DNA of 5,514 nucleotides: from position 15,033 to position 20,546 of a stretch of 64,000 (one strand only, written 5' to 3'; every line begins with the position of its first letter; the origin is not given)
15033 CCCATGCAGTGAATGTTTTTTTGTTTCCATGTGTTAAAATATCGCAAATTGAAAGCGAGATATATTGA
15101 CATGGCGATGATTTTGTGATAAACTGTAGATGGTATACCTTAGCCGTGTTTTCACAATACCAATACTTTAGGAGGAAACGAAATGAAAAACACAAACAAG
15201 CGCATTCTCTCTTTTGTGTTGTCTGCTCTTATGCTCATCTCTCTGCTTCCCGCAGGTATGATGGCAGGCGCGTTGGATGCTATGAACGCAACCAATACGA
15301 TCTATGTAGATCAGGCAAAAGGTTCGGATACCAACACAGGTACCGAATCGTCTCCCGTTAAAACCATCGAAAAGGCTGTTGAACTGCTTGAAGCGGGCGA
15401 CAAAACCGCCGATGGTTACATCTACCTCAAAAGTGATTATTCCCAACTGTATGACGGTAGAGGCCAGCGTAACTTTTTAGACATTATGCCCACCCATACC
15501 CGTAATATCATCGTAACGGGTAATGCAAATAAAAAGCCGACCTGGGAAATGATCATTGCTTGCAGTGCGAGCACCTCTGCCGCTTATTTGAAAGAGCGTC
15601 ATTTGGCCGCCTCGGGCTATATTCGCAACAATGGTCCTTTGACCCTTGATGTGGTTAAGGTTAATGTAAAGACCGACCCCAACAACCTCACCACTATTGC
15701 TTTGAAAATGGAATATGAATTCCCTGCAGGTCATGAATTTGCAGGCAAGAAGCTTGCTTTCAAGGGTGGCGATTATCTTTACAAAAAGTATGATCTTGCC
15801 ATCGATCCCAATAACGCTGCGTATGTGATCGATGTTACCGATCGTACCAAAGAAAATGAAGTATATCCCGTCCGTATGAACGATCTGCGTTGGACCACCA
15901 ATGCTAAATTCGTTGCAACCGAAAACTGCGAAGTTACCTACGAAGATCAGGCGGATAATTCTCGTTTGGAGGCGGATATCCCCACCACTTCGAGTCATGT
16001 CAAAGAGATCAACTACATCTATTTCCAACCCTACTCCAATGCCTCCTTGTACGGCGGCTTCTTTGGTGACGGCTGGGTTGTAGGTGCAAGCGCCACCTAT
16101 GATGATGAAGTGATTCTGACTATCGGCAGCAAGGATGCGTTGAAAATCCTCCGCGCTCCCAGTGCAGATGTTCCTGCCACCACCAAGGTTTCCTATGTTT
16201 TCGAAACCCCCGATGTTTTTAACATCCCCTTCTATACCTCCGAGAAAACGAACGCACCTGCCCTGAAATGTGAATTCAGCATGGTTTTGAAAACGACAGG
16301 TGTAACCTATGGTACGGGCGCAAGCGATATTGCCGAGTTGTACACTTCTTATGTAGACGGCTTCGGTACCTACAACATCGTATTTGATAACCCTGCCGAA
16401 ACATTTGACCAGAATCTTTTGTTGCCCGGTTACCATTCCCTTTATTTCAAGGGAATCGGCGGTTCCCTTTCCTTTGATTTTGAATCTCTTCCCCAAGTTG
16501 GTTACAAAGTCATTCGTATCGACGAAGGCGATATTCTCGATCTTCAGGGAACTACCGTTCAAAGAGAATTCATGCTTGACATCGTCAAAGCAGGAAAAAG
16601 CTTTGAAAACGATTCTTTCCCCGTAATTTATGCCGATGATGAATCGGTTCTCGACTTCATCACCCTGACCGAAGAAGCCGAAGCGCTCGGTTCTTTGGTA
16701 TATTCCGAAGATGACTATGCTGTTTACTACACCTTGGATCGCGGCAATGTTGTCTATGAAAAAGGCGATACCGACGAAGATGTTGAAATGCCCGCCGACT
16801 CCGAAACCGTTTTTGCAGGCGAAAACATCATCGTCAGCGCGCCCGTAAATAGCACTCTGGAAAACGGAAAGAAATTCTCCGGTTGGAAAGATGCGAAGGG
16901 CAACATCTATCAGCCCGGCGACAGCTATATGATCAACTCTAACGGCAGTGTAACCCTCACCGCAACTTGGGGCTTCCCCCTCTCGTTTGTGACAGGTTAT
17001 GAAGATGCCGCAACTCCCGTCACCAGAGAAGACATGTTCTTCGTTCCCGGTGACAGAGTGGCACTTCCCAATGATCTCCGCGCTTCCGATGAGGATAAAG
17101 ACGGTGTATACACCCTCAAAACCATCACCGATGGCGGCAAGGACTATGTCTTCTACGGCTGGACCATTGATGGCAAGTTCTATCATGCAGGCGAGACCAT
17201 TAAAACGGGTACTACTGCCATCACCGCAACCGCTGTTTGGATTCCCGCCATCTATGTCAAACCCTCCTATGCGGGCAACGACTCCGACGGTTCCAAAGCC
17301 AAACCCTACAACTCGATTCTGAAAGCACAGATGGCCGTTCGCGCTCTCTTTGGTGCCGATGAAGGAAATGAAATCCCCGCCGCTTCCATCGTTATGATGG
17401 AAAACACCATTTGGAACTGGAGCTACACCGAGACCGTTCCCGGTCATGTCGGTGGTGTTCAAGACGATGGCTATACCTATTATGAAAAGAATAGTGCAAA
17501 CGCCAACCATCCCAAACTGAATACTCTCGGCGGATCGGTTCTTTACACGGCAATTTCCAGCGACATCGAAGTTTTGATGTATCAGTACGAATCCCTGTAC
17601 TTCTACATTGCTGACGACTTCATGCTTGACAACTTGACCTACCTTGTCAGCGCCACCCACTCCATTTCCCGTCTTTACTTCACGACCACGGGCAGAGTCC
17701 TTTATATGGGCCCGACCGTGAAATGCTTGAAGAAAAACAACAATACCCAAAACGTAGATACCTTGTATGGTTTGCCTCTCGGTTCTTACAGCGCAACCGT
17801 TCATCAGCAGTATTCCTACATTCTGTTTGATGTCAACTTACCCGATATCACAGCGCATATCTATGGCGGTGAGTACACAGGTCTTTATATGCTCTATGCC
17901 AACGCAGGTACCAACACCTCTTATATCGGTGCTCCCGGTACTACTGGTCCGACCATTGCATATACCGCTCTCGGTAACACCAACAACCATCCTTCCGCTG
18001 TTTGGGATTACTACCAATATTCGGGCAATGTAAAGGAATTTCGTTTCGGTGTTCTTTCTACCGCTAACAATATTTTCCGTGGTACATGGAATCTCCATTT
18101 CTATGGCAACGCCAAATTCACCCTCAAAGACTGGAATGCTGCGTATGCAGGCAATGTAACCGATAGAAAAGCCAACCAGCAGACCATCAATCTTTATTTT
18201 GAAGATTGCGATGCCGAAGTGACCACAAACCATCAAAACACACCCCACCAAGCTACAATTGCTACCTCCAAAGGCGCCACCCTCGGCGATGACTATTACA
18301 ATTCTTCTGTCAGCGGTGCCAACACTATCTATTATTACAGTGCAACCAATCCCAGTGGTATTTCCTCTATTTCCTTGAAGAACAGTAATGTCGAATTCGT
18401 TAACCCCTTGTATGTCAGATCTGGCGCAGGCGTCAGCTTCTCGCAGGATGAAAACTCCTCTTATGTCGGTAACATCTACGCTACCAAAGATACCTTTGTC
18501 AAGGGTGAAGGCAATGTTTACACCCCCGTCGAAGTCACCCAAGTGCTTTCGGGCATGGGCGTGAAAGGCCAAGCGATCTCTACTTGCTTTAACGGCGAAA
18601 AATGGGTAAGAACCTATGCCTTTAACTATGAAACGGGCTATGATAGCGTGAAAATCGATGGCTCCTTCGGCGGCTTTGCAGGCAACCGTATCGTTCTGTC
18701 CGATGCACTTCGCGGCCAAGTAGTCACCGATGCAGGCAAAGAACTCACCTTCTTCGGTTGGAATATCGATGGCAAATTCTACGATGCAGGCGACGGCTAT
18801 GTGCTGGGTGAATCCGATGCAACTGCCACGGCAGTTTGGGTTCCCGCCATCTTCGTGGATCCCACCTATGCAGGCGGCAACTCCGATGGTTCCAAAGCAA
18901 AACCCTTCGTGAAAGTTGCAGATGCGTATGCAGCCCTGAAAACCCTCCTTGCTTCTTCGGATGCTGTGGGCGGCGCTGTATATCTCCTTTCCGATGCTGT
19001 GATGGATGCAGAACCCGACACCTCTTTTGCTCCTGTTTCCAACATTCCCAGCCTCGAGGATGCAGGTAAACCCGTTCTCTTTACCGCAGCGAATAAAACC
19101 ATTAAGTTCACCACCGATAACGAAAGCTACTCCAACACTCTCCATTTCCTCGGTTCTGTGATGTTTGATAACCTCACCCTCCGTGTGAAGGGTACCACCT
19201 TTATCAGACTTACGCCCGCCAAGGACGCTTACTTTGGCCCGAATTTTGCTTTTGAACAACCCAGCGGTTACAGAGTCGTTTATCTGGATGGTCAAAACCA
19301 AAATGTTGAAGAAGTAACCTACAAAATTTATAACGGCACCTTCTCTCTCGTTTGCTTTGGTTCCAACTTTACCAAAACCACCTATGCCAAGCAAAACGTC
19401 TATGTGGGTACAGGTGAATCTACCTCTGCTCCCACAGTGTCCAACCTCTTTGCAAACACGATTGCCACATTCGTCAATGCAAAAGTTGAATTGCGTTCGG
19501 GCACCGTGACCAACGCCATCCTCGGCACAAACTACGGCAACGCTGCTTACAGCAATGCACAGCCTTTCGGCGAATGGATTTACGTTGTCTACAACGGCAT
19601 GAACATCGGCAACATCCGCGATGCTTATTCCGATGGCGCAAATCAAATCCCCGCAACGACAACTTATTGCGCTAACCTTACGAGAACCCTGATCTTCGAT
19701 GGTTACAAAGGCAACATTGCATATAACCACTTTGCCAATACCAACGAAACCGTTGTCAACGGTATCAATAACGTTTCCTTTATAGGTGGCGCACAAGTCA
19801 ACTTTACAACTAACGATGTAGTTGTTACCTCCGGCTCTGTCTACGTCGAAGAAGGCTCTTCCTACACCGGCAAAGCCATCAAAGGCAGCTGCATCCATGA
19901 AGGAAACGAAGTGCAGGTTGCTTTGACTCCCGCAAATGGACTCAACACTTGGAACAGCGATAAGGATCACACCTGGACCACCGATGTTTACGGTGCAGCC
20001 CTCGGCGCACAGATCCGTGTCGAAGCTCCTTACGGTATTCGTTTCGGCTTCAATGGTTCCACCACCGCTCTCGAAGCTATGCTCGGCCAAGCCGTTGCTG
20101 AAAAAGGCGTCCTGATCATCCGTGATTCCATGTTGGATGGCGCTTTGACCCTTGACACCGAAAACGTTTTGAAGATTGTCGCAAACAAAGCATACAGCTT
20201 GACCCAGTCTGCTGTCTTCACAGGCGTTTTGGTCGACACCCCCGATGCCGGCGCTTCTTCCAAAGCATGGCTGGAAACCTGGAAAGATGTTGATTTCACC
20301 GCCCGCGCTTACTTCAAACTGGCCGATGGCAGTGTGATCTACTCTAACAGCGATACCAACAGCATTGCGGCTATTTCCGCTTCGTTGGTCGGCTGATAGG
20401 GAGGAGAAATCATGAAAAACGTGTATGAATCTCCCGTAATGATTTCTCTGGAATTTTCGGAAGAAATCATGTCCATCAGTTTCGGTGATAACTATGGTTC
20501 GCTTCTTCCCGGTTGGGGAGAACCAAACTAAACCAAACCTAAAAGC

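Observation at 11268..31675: Four-copy tandem array of self-contained cassettes encoding giant secreted modular proteins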

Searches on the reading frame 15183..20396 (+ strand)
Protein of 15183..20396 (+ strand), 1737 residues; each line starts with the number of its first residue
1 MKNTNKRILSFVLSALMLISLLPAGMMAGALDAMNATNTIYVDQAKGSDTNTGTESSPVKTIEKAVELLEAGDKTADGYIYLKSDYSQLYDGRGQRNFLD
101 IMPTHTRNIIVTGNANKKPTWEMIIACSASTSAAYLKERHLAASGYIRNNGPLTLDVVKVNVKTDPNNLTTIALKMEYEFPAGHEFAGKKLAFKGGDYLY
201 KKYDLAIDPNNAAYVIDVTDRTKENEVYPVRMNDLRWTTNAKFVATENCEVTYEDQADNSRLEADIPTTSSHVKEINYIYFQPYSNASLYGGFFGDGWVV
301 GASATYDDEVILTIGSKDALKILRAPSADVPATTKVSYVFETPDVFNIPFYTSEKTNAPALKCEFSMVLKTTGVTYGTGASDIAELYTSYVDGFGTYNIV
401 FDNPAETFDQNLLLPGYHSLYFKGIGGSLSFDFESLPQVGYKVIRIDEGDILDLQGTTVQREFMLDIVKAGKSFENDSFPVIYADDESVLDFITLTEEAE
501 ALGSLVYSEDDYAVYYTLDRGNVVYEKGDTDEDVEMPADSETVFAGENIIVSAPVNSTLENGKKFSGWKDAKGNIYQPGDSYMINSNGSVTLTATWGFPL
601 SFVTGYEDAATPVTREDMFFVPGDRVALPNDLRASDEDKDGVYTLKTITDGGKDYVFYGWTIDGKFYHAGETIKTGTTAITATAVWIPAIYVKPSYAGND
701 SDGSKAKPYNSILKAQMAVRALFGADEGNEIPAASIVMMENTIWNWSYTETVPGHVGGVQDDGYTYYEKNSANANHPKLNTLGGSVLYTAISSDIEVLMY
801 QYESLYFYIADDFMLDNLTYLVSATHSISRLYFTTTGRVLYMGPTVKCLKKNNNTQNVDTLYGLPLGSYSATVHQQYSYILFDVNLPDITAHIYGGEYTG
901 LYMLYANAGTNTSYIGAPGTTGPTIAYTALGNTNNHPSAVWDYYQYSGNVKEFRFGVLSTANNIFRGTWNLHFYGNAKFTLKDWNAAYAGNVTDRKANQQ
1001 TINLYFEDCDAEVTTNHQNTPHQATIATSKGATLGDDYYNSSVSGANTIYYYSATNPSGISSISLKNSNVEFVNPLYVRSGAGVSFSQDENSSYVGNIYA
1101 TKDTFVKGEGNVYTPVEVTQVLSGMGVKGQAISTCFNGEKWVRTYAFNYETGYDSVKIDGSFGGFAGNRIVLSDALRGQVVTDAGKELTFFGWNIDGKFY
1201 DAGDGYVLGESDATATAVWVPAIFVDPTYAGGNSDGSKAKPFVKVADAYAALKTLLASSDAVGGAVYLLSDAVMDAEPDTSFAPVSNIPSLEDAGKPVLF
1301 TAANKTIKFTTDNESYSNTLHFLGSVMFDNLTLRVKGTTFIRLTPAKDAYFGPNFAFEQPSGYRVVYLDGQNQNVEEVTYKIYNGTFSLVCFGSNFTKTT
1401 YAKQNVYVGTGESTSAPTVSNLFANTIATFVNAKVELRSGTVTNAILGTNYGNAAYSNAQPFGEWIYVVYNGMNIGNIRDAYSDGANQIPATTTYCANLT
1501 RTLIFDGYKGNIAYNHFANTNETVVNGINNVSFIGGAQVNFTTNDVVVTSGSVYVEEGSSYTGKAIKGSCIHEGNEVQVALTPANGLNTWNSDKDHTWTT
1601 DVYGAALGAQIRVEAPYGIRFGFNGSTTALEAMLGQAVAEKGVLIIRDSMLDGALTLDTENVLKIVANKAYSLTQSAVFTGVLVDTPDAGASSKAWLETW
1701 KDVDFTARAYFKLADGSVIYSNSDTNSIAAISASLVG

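Call 4: search_protein_families(library=pfam, proteins=[window:15183-20396:+], max_evalue=1)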
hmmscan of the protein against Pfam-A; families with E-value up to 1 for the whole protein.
window:15183-20396:+ (1737 aa): 0 families

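Call 5: search_protein_families(library=ncbifam, proteins=[window:15183-20396:+], max_evalue=1)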
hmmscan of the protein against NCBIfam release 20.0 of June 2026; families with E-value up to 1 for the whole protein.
window:15183-20396:+ (1737 aa): 1 family
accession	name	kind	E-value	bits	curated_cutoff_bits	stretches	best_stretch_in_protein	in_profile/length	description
NF047854.1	LIC10774_subfam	equivalog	4.8e-08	32.3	380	1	36-71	57-92/358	LIC10774/LIC10365 family surface protein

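Call 15: search_solved_structures(query=window:15183-20396:+, max_evalue=1, show_alignments=2)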
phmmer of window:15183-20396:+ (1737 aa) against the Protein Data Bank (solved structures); distinct sequences matched with E-value up to 1: 0.

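Call 16: find_homologous_proteins(query=window:15183-20393:+)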
Query window:15183-20393:+ (1737 aa): 5 proteins with E <= 0.001 among 8000 candidates.
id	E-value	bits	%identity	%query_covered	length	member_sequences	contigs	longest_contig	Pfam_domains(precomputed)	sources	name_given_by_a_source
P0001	0.0e+0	3944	100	100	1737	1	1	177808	-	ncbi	-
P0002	0.0e+0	2115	58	100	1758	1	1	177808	-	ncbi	-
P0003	0.0e+0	2009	51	100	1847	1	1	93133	-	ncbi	-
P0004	6.2e-200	685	42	57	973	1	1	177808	-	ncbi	-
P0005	8.6e-61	224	29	39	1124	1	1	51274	-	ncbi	-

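Call 17: find_encoding_contigs(protein=P0001, flank=10000, max_places=3)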
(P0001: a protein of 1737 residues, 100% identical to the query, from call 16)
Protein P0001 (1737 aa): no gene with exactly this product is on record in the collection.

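Call 18: find_encoding_contigs(protein=P0003, flank=10000, max_places=3)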
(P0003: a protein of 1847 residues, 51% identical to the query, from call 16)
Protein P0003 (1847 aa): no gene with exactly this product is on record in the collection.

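Call 19: find_encoding_contigs(protein=P0005, flank=10000, max_places=3)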
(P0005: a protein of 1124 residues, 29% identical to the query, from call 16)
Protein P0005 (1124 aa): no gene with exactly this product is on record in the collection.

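Call 20: list_cluster_members(proteins=[P0001, P0003, P0005])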
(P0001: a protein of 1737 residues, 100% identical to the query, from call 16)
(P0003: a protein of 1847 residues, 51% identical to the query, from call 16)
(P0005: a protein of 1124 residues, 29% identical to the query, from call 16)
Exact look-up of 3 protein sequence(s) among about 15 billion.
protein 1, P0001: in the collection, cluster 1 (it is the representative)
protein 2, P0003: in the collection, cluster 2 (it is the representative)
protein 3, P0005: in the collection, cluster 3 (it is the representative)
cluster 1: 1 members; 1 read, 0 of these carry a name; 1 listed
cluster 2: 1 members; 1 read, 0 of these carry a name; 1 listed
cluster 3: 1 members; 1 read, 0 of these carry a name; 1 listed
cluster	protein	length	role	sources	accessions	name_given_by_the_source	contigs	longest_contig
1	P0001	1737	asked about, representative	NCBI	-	-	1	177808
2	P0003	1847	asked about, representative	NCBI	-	-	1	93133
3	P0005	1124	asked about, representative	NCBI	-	-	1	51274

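Call 41: search_protein_families(library=pfam, proteins=[P0005], max_evalue=0.01)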
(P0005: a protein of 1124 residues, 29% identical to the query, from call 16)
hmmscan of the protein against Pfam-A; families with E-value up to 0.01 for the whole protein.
P0005 (1124 aa): 0 families

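Call 113: search_protein_families(library=phrogs, proteins=[window:15183-20393:+], max_evalue=0.01)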
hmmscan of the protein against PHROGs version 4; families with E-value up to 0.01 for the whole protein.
window:15183-20393:+ (1737 aa): 0 families

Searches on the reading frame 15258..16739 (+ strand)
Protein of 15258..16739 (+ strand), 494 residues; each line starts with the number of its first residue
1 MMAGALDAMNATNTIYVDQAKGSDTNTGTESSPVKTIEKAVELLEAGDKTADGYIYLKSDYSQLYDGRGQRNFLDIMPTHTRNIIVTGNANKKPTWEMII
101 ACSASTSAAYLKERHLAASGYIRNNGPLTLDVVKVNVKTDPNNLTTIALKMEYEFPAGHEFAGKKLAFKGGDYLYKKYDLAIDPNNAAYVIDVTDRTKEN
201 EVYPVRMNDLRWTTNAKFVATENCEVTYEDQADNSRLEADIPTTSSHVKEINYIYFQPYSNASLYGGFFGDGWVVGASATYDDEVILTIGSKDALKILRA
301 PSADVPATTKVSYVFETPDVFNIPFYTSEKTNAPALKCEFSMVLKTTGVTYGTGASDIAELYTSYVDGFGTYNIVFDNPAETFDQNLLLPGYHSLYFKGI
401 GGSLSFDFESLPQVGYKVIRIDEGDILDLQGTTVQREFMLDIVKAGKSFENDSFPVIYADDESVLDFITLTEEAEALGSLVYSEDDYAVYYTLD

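Call 73: search_protein_families(library=pfam, proteins=[window:15258-16739:+], max_evalue=10)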
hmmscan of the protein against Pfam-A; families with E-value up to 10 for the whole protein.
window:15258-16739:+ (494 aa): 2 families
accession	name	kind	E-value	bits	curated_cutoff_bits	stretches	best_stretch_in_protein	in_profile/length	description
PF07602.17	DUF1565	-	0.0073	16.1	20.3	1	21-48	2-29/257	Protein of unknown function (DUF1565)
PF08373.16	RAP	-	0.11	12.9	24.2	0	412-437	28-53/58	RAP domain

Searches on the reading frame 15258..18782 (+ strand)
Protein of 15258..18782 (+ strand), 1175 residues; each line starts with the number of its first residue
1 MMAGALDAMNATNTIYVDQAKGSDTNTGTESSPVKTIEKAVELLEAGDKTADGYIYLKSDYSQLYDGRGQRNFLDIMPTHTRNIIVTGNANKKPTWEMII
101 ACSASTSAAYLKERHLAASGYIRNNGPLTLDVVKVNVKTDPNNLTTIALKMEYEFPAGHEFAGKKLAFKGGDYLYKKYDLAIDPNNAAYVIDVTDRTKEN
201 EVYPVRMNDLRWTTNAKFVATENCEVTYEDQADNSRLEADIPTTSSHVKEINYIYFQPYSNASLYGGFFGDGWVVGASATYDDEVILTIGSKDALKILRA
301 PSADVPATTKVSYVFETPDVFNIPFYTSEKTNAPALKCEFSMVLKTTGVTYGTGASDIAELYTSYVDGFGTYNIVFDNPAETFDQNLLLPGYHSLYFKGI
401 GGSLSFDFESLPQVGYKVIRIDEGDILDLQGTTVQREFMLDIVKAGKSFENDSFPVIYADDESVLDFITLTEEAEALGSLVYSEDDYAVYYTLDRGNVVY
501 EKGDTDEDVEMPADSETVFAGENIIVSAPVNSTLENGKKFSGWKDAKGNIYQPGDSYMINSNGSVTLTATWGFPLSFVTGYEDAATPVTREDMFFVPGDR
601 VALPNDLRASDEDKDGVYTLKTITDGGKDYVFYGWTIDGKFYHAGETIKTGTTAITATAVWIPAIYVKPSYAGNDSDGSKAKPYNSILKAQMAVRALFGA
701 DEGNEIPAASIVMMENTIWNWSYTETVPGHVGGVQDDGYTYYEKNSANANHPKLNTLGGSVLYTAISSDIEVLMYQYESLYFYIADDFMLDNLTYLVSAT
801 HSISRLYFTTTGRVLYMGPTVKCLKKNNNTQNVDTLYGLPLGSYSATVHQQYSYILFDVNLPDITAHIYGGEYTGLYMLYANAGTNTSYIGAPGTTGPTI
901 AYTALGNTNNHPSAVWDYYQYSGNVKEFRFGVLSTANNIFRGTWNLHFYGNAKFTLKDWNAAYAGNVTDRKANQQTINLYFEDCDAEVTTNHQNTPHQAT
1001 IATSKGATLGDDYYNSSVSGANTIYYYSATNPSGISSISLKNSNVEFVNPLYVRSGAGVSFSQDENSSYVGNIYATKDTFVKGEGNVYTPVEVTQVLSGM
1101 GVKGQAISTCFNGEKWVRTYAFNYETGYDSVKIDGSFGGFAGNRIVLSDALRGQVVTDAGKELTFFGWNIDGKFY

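Call 55: find_homologous_proteins(query=A4, max_evalue=0.001)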
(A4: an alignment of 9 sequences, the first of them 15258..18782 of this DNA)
Query A4 (9 sequences) (1175 aa, profile of the alignment): 4 proteins with E <= 0.001 among 8000 candidates.
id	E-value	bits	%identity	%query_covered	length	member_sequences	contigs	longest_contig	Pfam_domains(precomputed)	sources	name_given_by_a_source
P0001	0.0e+0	2043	100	100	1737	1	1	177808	-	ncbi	-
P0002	0.0e+0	2022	58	100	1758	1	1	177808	-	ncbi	-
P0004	0.0e+0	1449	41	82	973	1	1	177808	-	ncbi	-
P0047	1.1e-76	277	51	15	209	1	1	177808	-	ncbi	-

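Call 78: predict_structure(alignment_id=A4)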
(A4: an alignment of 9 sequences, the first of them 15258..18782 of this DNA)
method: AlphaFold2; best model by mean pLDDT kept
length: 1175 residues; sequences in the alignment: 9
mean_pLDDT: 66.7   pTM: 0.47
mean pLDDT of the five models: 66.7, 62.6, 61.6, 61.5, 51.7
residues with pLDDT >= 90: 67; 70-90: 535; 50-70: 300; < 50: 273
segments of 3 or more residues with pLDDT < 50: 1-11, 67-71, 102-118, 198-206, 233-249, 329-331, 355-368, 500-518, 699-706, 723-758, 827-836, 838-849, 932-937, 961-972, 996-1029, 1077-1121, 1137-1143
pLDDT, mean of each block of 10 residues (from residue 1): 32 82 90 90 79 86 59 67 84 72 39 39 81 69 53 64 71 58 86 58 51 83 71 45 40 75 82 70 88 71 80 87 58 65 87 52 48 87 80 85 78 76 82 72 65 81 84 80 86 64 35 43 66 64 62 70 59 77 63 69 82 82 81 85 82 79 87 82 81 64 56 82 43 34 40 49 87 65 75 78 72 86 60 46 40 73 87 73 80 80 64 80 80 48 84 72 39 71 84 50 36 33 42 72 80 64 59 54 33 34 34 32 59 50 57 74 75 66
secondary structure, 60 per line:
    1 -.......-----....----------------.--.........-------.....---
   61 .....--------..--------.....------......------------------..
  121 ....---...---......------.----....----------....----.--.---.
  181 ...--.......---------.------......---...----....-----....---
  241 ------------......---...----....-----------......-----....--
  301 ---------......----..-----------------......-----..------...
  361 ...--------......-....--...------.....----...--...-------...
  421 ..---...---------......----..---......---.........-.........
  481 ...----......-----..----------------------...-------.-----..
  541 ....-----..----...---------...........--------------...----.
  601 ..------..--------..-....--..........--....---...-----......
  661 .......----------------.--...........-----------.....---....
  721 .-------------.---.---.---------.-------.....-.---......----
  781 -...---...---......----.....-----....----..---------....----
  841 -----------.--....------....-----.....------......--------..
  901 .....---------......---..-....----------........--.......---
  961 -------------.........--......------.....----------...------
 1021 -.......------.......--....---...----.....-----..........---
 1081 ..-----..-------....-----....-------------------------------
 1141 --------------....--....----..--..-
elements in order (helices of 4 or more, strands of 3 or more residues): H2-8 E14-17 H37-45 E53-57 E61-65 E84-88 E95-100 E119-124 E128-130 E134-139 E151-154 E165-168 E180-183 E186-192 E209-214 E218-220 E225-228 H234-237 E253-258 E262-264 E269-272 E284-289 E295-298 E310-315 E339-344 H358-363 E372-377 H379-382 E394-398 E403-405 E418-422 E426-428 E438-443 E453-458 H462-467 E468-470 H472-477 E478-483 E488-493 E523-525 E539-544 E556-558 E568-578 E593-595 E600-602 E622-625 E628-637 E640-643 E647-649 E655-667 H687-697 E709-713 E717-721 E761-765 E771-776 E782-784 E788-790 E794-799 E804-808 E814-817 H833-836 E855-858 E865-868 E874-878 E885-890 E899-905 E915-920 E927-930 E941-948 E951-957 E974-982 E985-990 E997-1001 E1022-1028 E1035-1041 E1044-1047 E1051-1053 E1058-1062 E1068-1077 H1097-1100 E1106-1109 E1155-1158 E1161-1164
